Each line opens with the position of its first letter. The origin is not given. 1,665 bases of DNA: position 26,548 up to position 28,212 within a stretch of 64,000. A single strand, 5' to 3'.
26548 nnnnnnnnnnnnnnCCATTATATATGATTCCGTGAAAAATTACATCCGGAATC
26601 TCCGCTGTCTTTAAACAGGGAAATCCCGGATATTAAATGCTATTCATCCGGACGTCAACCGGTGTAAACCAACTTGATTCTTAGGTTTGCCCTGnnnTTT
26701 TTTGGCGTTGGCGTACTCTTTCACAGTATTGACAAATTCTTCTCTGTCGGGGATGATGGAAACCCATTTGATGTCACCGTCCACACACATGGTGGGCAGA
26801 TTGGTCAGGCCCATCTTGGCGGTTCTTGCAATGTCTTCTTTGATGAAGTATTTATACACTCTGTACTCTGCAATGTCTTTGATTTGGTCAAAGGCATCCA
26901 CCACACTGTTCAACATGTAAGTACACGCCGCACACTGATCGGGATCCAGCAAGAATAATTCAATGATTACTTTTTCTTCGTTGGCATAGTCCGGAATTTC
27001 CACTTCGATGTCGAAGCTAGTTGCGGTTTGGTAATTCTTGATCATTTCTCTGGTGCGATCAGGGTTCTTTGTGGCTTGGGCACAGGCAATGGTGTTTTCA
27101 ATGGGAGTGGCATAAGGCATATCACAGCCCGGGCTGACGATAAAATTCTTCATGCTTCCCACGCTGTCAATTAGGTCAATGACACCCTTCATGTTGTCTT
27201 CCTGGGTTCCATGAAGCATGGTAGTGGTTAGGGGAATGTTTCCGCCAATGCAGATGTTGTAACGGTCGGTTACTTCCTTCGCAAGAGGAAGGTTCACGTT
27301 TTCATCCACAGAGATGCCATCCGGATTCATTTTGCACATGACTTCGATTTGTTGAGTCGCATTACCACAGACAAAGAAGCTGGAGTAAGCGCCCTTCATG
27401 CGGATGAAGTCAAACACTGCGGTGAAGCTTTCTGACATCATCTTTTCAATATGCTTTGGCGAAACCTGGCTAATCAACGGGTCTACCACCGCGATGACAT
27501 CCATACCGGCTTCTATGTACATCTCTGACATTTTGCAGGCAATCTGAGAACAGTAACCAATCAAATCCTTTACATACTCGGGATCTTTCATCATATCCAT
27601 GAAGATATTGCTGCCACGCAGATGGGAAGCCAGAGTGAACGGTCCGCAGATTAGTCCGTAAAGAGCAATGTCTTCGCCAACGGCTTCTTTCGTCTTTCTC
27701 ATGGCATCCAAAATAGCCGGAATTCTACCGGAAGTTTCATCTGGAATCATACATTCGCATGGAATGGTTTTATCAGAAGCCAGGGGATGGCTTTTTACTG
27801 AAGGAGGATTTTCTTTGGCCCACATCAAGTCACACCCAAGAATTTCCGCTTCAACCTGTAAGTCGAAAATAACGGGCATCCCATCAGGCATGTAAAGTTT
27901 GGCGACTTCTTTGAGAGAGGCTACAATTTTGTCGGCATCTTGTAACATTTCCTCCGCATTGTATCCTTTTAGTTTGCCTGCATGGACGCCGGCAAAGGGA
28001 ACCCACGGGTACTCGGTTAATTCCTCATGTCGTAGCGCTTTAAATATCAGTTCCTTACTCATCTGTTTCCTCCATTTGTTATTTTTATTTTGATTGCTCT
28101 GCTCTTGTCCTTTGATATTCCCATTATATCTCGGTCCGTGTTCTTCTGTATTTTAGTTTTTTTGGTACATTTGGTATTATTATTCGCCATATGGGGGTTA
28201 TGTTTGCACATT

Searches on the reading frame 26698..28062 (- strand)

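Call 48: search_protein_families(library=ncbifam, proteins=[window:26698-28062:-], max_evalue=0.00001)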
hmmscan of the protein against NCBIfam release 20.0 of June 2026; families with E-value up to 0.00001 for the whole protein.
window:26698-28062:- (455 aa): 5 families
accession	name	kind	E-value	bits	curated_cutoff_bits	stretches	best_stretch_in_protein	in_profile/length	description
NF040654.1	MtaA_Meth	equivalog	3e-41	141.4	400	1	48-330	55-331/337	methylcobamide:CoM methyltransferase MtaA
NF004889.0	PRK06252.1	subfamily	9.7e-41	139.9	244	1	63-335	70-337/340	methylcobalamin:coenzyme M methyltransferase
TIGR01463.1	mtaA_cmuA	subfamily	2.8e-40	138.6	235.4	1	2-332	5-336/340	MtaA/CmuA family methyltransferase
NF041608.1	methylcob_mtaseMtbA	equivalog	3.6e-36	124.9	600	1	39-333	46-336/339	methylcobamide:CoM methyltransferase MtbA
TIGR01464.1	hemE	equivalog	2.4e-14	53.1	302.95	1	36-324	39-329/338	uroporphyrinogen decarboxylase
